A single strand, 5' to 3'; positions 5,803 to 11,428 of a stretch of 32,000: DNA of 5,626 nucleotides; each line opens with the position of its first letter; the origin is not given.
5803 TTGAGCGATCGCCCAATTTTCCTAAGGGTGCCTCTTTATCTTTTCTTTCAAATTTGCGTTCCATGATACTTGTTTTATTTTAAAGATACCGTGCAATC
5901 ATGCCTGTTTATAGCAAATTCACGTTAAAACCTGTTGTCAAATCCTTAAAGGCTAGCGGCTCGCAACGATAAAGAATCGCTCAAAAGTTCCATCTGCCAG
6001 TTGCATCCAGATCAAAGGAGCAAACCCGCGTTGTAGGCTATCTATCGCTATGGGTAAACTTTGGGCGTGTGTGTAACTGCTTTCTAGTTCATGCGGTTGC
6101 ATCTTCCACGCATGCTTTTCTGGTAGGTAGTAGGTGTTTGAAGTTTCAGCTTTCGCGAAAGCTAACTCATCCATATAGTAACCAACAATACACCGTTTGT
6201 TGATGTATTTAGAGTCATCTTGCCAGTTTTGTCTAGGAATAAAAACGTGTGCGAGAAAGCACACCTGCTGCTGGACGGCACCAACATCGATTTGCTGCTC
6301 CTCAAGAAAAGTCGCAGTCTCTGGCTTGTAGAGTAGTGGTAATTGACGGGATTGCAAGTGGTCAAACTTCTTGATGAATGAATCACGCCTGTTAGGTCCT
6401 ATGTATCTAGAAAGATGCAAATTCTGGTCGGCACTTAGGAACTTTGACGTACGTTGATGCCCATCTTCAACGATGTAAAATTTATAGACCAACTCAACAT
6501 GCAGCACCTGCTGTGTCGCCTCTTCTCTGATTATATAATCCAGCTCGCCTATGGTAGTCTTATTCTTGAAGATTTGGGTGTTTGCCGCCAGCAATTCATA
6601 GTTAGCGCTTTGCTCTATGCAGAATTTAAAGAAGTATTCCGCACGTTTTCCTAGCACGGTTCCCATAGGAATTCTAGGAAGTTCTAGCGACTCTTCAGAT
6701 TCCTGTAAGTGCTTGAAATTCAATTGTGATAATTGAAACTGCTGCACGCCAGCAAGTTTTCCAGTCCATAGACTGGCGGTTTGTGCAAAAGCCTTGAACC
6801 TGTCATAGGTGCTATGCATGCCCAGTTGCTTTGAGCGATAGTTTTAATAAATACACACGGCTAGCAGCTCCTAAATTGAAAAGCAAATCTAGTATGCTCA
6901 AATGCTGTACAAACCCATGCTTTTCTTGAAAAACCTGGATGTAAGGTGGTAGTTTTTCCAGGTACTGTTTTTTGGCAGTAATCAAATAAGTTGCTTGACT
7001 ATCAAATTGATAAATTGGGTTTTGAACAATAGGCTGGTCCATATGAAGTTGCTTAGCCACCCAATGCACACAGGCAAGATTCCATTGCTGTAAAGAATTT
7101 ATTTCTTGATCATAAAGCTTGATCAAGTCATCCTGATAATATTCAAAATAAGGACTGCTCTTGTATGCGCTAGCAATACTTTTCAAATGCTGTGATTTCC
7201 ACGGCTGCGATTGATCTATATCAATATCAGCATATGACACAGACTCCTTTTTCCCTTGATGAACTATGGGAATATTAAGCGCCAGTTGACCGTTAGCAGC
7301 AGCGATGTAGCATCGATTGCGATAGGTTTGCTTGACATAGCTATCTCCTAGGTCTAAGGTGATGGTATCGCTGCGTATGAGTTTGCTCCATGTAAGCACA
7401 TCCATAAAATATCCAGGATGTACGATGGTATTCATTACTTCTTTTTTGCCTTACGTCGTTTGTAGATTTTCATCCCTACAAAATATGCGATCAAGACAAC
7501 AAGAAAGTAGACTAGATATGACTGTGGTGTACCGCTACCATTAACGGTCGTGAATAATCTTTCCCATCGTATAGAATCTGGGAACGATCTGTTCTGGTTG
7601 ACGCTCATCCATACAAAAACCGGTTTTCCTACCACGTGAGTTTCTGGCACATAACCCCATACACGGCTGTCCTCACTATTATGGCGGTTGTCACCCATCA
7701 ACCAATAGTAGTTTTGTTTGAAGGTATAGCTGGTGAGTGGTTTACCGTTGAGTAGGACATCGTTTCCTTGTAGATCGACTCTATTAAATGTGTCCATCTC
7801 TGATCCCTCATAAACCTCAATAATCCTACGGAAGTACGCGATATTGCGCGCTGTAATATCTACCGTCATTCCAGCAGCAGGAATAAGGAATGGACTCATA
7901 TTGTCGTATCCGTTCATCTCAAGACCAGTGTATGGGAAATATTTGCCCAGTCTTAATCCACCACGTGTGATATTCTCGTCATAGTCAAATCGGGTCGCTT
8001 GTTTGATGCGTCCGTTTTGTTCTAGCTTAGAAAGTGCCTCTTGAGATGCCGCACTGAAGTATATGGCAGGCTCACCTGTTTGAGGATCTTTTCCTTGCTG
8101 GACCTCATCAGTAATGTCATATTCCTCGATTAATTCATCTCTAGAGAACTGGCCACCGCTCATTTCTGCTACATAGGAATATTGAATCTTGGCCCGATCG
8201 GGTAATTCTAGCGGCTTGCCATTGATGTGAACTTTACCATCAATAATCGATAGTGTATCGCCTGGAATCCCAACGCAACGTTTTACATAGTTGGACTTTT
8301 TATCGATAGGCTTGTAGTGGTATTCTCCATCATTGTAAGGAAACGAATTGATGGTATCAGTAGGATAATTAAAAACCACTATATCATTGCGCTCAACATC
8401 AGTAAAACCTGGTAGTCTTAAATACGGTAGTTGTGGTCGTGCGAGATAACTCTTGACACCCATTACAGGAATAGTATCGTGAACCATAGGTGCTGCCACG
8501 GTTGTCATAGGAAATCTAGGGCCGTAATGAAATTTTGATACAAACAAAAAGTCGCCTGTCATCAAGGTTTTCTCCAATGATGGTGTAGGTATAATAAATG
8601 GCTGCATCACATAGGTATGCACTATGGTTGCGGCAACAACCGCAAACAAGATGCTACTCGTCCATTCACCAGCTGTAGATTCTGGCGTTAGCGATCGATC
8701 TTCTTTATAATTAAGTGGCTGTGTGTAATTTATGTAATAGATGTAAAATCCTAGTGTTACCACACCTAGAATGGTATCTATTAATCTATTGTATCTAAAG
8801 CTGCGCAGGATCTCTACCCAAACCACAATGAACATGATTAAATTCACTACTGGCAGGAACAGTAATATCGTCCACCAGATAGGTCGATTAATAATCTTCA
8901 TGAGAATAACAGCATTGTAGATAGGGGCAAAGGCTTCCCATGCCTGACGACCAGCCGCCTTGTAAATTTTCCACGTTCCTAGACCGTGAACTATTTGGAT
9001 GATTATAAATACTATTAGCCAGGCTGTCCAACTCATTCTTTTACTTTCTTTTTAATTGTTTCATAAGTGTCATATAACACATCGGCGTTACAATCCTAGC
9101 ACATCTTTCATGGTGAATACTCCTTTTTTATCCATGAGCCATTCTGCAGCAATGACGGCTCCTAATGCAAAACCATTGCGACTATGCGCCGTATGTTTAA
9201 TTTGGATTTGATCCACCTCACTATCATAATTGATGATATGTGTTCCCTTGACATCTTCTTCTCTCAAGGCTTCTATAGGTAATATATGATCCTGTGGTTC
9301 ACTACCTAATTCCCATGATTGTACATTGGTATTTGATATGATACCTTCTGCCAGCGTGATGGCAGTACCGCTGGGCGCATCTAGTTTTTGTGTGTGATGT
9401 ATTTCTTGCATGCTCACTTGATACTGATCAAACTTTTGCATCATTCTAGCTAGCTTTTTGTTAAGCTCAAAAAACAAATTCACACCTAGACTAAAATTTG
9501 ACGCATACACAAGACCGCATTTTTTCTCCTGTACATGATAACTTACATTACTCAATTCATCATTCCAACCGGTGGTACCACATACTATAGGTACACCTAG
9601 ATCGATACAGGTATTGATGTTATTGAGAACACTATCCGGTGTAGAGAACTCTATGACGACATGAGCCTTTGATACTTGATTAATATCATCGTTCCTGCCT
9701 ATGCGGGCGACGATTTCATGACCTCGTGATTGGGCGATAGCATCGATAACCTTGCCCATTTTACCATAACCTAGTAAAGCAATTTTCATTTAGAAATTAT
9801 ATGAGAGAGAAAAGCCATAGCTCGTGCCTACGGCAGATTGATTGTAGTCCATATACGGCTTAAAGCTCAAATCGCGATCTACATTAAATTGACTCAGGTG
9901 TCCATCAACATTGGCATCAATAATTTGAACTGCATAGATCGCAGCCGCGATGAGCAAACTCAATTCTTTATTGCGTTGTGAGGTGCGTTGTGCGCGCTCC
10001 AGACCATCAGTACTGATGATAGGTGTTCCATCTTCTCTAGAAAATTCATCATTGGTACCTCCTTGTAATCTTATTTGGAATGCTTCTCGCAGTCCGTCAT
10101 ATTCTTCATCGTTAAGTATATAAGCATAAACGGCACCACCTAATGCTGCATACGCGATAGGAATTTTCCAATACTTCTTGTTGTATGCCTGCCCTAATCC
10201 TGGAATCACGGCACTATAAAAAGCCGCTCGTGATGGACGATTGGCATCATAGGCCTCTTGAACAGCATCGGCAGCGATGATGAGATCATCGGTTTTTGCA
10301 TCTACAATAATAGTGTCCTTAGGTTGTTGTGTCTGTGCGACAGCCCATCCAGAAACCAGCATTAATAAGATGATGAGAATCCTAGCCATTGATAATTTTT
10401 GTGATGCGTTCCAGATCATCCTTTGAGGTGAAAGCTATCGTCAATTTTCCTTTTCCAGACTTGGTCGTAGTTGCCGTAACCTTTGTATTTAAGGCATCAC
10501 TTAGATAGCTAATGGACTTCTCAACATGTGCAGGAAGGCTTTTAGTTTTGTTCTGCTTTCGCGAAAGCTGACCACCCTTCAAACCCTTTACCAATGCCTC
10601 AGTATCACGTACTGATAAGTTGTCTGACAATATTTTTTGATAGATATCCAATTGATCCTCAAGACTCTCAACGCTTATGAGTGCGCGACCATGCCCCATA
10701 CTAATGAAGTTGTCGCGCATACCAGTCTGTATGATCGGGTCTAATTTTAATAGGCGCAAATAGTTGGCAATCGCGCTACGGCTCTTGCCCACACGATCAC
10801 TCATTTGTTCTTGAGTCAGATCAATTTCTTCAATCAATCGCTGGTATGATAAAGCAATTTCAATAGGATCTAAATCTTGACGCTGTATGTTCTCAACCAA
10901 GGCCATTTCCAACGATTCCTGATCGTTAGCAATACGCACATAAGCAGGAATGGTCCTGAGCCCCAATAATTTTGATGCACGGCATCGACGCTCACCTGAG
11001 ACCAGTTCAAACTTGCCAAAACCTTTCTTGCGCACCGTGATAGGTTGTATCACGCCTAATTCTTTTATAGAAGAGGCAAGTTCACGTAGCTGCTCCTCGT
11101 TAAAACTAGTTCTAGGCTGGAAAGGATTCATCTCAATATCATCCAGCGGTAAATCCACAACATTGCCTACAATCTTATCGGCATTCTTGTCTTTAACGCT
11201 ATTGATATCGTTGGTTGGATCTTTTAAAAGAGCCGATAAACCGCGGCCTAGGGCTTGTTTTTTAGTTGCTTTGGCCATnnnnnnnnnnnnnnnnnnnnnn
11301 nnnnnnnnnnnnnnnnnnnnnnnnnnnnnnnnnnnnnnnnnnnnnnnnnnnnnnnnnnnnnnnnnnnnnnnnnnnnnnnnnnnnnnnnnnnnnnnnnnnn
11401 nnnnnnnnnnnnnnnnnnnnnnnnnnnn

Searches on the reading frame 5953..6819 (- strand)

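Call 11: search_protein_families(library=pfam, proteins=[window:5953-6819:-], max_evalue=0.01)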
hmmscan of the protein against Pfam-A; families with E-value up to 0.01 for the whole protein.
window:5953-6819:- (288 aa): 1 family
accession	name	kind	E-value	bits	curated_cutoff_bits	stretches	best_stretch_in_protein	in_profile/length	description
PF08907.16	DUF1853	-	3.5e-42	145.4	25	1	49-257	56-250/285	Domain of unknown function (DUF1853)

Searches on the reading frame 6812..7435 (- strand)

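Call 11: search_protein_families(library=pfam, proteins=[window:6812-7435:-], max_evalue=0.01)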
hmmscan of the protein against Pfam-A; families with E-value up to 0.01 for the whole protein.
window:6812-7435:- (207 aa): 1 family
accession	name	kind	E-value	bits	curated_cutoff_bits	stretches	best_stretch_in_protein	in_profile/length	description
PF08889.16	WbqC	-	1.2e-28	100.9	21.3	2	8-149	9-143/218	WbqC-like protein family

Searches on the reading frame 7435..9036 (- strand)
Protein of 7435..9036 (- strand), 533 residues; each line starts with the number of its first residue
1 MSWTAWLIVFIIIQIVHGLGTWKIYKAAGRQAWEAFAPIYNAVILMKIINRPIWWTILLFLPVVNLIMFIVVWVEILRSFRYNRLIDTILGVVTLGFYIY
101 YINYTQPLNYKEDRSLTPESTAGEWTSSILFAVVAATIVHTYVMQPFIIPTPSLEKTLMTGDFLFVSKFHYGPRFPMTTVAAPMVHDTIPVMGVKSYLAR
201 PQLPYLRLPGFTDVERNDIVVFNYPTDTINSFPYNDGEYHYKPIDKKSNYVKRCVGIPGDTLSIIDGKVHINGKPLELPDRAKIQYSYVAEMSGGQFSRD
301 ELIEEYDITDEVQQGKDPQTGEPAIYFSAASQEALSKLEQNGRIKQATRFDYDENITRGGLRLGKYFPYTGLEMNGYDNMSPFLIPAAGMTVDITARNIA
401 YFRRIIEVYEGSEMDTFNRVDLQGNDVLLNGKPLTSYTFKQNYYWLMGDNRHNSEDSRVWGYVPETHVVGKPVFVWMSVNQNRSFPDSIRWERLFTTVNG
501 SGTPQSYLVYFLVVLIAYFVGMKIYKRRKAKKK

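Call 11: search_protein_families(library=pfam, proteins=[window:7435-9036:-], max_evalue=0.01)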
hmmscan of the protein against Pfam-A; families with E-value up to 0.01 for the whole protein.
window:7435-9036:- (533 aa): 2 families
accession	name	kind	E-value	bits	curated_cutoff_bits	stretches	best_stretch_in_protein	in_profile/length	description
PF10502.14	Peptidase_S26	-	2.9e-39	135.1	22.9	2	124-287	3-110/168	Signal peptidase, peptidase S26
PF18936.5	DUF5684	-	2.1e-25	89.6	27.4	1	33-112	1-80/81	Family of unknown function (DUF5684)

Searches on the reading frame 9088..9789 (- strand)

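Call 11: search_protein_families(library=pfam, proteins=[window:9088-9789:-], max_evalue=0.01)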
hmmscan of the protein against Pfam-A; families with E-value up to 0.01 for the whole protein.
window:9088-9789:- (233 aa): 2 families
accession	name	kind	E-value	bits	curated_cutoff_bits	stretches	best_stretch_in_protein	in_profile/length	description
PF05173.19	DapB_C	-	3.1e-38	131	27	1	102-231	1-121/121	Dihydrodipicolinate reductase, C-terminus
PF01113.26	DapB_N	-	4.8e-18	65.9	25.6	1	1-99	1-124/124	Dihydrodipicolinate reductase, N-terminus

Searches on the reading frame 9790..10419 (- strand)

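Call 11: search_protein_families(library=pfam, proteins=[window:9790-10419:-], max_evalue=0.01)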
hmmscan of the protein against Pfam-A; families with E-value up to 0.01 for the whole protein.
window:9790-10419:- (209 aa): 1 family
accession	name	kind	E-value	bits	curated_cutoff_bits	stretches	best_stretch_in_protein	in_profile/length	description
PF18935.5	DUF5683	-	2e-49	167.9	26.7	1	60-209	3-151/151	Family of unknown function (DUF5683)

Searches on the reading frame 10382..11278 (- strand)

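Call 11: search_protein_families(library=pfam, proteins=[window:10382-11278:-], max_evalue=0.01)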
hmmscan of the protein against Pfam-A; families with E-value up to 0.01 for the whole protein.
window:10382-11278:- (298 aa): 4 families
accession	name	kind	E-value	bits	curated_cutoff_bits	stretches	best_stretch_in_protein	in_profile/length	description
PF17762.8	HTH_ParB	-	8.9e-36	122.6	22.6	1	134-234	1-101/102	ParB HTH domain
PF02195.25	ParB_N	-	2.7e-31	107.9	26.3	1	40-132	3-95/95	ParB N-terminal domain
PF23552.2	ParB_C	-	2.6e-09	36.9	23.8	1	257-295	10-48/50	ParB dimerisation domain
PF01381.28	HTH_3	-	0.00041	20.8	23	1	148-175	4-31/55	Helix-turn-helix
